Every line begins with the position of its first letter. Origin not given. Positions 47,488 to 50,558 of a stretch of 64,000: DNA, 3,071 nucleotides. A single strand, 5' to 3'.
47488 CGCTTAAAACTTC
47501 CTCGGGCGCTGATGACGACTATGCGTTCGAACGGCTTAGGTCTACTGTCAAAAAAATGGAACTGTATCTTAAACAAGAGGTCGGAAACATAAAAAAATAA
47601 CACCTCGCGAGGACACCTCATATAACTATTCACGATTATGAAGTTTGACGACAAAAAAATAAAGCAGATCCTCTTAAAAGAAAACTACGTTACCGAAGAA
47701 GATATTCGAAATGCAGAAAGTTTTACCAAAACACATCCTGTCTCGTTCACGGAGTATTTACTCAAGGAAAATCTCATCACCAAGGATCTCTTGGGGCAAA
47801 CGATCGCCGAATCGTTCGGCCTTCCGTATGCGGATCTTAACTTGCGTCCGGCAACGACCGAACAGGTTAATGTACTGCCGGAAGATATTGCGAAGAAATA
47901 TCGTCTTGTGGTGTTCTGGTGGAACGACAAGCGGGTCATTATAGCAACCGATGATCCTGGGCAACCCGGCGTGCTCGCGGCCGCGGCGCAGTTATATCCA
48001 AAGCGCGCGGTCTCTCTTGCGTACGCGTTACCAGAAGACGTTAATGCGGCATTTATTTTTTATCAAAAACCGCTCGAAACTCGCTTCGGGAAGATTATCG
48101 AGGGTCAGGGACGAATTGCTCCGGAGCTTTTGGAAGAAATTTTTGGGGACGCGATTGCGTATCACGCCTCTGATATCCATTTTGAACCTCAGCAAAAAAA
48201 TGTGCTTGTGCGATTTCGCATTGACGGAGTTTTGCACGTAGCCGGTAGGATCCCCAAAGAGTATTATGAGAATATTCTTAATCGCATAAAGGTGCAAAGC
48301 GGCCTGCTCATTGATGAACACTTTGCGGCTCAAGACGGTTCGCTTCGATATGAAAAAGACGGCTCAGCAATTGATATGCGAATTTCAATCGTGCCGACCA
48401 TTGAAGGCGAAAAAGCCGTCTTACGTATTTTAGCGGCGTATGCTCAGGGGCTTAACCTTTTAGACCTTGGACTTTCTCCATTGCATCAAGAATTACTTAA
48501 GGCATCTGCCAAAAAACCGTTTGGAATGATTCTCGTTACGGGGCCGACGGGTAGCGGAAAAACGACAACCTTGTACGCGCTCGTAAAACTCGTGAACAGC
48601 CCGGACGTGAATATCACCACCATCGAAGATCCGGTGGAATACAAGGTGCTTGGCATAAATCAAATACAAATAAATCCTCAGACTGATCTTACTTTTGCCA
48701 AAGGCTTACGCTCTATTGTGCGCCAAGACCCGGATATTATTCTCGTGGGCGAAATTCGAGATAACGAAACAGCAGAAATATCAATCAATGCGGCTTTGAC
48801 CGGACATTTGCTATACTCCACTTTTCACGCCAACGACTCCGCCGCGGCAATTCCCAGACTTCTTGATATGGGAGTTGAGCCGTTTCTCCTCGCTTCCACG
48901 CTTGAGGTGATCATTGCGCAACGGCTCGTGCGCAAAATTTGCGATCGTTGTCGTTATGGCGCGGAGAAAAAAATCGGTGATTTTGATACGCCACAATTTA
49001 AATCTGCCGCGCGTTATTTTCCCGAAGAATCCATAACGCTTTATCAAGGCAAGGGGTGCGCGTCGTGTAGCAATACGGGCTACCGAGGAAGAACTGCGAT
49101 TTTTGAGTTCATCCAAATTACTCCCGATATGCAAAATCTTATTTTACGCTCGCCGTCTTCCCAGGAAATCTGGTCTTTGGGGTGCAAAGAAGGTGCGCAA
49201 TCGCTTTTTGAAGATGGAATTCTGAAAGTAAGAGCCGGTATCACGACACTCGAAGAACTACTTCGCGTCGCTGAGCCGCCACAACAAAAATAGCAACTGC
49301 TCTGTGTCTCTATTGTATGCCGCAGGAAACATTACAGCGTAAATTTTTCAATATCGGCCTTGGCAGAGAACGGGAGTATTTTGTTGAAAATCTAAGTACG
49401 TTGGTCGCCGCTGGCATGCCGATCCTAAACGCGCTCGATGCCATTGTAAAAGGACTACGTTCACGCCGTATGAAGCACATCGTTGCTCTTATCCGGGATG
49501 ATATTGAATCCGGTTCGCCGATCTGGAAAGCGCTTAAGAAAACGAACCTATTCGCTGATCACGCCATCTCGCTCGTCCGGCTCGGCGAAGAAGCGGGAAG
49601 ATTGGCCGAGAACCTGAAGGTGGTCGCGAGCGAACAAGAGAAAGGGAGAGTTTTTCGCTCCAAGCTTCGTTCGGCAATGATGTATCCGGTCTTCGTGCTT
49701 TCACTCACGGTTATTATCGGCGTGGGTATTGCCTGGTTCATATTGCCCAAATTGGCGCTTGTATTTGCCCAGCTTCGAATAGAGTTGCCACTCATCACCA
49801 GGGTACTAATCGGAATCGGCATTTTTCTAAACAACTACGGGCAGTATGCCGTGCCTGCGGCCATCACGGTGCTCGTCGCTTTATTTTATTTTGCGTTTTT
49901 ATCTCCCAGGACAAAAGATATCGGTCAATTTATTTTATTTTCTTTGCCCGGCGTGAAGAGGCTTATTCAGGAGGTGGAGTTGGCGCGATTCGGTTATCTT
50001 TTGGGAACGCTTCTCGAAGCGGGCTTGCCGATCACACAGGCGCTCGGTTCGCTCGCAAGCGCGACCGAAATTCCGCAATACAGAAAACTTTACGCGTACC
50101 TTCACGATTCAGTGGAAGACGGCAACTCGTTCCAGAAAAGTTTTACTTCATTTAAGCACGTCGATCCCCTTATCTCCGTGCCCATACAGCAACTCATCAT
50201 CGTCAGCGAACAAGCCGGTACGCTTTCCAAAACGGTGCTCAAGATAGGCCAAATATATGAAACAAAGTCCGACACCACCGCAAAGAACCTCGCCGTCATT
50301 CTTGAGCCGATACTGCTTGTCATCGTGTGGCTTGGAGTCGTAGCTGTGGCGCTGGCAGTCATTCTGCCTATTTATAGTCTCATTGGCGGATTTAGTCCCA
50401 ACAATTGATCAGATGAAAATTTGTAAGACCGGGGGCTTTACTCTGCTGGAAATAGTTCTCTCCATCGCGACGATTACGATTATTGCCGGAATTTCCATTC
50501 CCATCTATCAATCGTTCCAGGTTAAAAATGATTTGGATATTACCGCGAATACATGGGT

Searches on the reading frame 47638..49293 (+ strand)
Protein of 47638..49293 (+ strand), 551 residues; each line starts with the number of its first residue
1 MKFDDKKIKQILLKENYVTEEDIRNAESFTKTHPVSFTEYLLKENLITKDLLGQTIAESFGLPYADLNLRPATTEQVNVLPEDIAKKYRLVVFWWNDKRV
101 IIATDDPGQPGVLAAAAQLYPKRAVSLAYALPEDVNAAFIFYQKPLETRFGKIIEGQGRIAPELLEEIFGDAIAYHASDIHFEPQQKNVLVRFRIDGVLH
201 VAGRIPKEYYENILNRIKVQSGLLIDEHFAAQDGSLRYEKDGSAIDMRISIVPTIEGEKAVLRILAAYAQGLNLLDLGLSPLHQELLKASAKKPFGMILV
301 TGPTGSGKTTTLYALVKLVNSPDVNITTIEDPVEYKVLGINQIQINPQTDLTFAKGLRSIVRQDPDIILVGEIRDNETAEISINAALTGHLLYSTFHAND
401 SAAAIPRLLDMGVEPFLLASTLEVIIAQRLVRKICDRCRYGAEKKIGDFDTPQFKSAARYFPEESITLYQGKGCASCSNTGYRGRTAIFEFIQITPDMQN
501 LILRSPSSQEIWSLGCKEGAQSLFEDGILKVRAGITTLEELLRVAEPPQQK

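Call 61: search_protein_families(library=pfam, proteins=[window:47638-49293:+], max_evalue=0.001)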
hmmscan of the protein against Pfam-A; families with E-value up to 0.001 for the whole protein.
window:47638-49293:+ (551 aa): 4 families
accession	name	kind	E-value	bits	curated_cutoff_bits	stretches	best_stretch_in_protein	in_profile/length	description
PF00437.27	T2SSE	-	4.3e-120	401.2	24.9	1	162-543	9-370/370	Type II/IV secretion system protein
PF05157.20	MshEN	-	2e-10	41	23.1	1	60-139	1-80/90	MshEN domain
PF25199.1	nSTAND_NTPase5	-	0.00016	21.9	34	1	283-332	29-79/145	Novel STAND NTPase 5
PF13191.12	AAA_16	-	0.00069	20.6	32.6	0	282-323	12-52/167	AAA ATPase domain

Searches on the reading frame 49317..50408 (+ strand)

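Call 61: search_protein_families(library=pfam, proteins=[window:49317-50408:+], max_evalue=0.001)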
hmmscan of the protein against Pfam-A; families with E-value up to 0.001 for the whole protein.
window:49317-50408:+ (363 aa): 1 family
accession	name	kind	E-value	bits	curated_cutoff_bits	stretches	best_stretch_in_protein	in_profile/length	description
PF00482.28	T2SSF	-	2.3e-45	154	25.2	2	22-144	1-125/125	Type II secretion system (T2SS), protein F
